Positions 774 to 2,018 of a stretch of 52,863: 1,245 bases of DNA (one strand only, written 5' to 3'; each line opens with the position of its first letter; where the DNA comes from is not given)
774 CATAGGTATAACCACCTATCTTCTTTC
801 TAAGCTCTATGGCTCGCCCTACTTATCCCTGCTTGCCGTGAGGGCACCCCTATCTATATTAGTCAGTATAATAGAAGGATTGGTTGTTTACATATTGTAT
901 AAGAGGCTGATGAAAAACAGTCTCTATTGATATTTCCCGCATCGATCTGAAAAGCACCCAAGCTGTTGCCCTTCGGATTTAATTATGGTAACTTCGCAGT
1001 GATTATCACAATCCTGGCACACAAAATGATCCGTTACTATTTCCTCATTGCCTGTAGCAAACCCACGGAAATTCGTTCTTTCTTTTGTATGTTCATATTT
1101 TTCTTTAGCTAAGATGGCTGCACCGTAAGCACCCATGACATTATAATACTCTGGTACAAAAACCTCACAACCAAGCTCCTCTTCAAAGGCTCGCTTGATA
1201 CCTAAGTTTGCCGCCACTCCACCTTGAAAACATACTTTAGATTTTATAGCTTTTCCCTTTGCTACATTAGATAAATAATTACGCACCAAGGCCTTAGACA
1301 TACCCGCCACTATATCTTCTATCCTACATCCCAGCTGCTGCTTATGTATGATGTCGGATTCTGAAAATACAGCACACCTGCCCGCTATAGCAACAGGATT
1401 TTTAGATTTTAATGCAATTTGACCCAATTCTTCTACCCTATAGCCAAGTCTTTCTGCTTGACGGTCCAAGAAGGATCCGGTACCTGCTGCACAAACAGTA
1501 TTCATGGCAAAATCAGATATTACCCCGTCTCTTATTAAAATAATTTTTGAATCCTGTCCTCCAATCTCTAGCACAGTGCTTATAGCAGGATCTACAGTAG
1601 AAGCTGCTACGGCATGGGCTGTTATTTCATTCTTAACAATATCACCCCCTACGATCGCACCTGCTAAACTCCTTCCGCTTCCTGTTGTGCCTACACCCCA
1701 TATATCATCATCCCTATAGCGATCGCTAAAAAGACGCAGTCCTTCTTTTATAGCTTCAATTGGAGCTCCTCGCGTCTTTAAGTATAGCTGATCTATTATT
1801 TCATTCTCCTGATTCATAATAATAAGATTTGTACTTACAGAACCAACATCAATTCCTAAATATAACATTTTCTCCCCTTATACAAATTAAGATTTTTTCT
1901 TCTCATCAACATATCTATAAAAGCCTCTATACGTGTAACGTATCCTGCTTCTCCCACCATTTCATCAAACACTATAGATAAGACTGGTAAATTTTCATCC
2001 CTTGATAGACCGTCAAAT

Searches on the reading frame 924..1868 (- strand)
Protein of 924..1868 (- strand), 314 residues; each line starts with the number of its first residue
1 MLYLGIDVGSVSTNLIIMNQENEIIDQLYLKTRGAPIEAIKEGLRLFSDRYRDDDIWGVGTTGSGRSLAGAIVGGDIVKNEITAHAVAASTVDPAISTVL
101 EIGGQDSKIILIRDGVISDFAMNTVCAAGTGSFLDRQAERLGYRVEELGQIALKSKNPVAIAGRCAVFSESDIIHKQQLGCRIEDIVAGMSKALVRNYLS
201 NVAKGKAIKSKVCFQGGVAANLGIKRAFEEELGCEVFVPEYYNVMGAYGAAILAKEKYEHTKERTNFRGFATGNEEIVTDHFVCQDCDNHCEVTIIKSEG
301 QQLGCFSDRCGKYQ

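Call 39: find_encoding_contigs(protein=window:924-1868:-, flank=10000, max_places=4)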
Protein window:924-1868:- (314 aa): 9 contigs read that carry it; 4 places shown.
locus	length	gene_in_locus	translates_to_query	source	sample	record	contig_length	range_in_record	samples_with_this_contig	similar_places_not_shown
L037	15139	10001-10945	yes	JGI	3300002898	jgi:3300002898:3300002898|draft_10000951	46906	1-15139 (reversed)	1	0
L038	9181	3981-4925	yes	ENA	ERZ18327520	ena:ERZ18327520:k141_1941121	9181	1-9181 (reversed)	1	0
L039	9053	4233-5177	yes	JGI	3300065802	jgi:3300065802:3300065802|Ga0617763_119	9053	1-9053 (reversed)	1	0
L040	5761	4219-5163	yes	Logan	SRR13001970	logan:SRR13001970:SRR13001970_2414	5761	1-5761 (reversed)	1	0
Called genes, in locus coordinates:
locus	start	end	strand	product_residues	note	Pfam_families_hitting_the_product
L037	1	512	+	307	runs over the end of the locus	PF13145:Rotamase_2, PF13616:Rotamase_3, PF00639:Rotamase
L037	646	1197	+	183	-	PF04014:MazE_antitoxin, PF01590:GAF (weak), PF15714:SpoVT_C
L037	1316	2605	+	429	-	PF01979:Amidohydro_1, PF07969:Amidohydro_3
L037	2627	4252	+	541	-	PF01554:MatE (faint), PF01943:Polysacc_synt, PF03023:MurJ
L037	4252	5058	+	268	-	PF12643:MazG-like (faint), PF03819:MazG, PF01503:PRA-PH (weak), PF03819:MazG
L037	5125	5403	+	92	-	PF00216:Bac_DNA_binding, PF18291:HU-HIG (weak), PF18175:HU-CCDC81_bac_2 (weak)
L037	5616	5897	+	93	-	-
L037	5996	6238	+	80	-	PF01479:S4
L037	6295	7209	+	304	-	PF01522:Polysacc_deac_1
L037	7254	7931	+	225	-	PF04519:Bactofilin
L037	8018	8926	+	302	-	PF09989:DUF2229, PF06050:HGD-D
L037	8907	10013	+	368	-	PF09989:DUF2229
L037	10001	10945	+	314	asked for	PF01869:BcrAD_BadFG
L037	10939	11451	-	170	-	PF07155:ECF-ribofla_trS, PF12822:ECF_trnsprt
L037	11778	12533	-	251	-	PF05685:Uma2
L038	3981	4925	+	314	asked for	PF01869:BcrAD_BadFG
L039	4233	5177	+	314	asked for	PF01869:BcrAD_BadFG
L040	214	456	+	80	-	PF01479:S4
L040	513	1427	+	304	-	PF01522:Polysacc_deac_1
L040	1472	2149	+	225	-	PF04519:Bactofilin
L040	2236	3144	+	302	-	PF09989:DUF2229, PF06050:HGD-D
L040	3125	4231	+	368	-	PF09989:DUF2229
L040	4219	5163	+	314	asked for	PF01869:BcrAD_BadFG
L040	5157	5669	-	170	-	PF07155:ECF-ribofla_trS, PF12822:ECF_trnsprt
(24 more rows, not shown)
